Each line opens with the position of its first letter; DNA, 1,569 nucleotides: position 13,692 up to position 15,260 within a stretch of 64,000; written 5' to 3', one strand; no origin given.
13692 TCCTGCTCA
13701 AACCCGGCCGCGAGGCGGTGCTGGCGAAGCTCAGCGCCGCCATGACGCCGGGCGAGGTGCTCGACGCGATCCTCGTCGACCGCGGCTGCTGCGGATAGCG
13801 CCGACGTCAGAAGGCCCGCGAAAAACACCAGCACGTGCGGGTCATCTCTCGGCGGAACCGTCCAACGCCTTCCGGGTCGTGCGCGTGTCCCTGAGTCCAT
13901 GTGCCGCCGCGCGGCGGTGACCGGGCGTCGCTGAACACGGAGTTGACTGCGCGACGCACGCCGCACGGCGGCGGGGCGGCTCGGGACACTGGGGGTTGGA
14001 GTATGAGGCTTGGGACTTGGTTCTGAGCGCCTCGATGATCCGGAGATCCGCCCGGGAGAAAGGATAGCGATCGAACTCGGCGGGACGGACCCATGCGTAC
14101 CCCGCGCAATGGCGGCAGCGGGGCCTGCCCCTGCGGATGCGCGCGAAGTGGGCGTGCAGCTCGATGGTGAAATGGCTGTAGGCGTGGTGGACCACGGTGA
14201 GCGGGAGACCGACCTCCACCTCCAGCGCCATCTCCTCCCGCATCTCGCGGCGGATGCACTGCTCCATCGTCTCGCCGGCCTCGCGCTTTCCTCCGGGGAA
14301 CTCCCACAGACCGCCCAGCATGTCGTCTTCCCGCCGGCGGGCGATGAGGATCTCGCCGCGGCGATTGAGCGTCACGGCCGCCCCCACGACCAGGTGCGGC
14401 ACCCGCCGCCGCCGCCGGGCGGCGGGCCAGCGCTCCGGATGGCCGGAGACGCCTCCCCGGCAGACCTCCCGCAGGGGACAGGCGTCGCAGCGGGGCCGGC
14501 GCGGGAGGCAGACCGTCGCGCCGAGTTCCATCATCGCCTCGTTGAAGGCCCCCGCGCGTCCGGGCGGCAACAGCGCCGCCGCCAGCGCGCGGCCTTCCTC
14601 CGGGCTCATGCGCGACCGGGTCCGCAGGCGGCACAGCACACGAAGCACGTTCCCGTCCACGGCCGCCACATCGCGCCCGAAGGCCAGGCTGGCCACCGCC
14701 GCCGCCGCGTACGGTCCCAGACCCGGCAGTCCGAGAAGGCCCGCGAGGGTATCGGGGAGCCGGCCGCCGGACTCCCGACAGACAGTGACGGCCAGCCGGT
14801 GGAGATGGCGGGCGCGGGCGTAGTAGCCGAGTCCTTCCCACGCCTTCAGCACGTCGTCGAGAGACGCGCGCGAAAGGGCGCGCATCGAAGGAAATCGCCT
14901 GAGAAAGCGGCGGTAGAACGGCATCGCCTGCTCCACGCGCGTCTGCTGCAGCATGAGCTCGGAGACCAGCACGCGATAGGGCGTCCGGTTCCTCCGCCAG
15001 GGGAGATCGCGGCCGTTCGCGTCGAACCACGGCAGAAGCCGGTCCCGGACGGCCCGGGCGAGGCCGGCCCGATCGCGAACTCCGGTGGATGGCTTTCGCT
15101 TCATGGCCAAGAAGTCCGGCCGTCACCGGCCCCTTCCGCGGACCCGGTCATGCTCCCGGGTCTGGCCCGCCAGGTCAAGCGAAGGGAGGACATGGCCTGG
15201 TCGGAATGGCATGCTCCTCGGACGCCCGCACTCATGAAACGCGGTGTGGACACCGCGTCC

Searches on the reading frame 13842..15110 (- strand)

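Call 68: search_protein_families(library=pfam, max_evalue=0.000001, proteins=[window:13842-15110:-])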
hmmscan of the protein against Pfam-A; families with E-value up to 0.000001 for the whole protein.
window:13842-15110:- (422 aa): 3 families
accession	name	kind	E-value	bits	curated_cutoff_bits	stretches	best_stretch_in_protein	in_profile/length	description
PF14815.12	NUDIX_4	-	1.1e-27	96.5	35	1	245-360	3-112/113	NUDIX domain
PF00730.31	HhH-GPD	-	2.2e-16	60.6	26.2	1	49-182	1-107/108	HhH-GPD superfamily base excision DNA repair protein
PF00293.34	NUDIX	-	5.3e-16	59.3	21.1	1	239-350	3-122/134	NUDIX domain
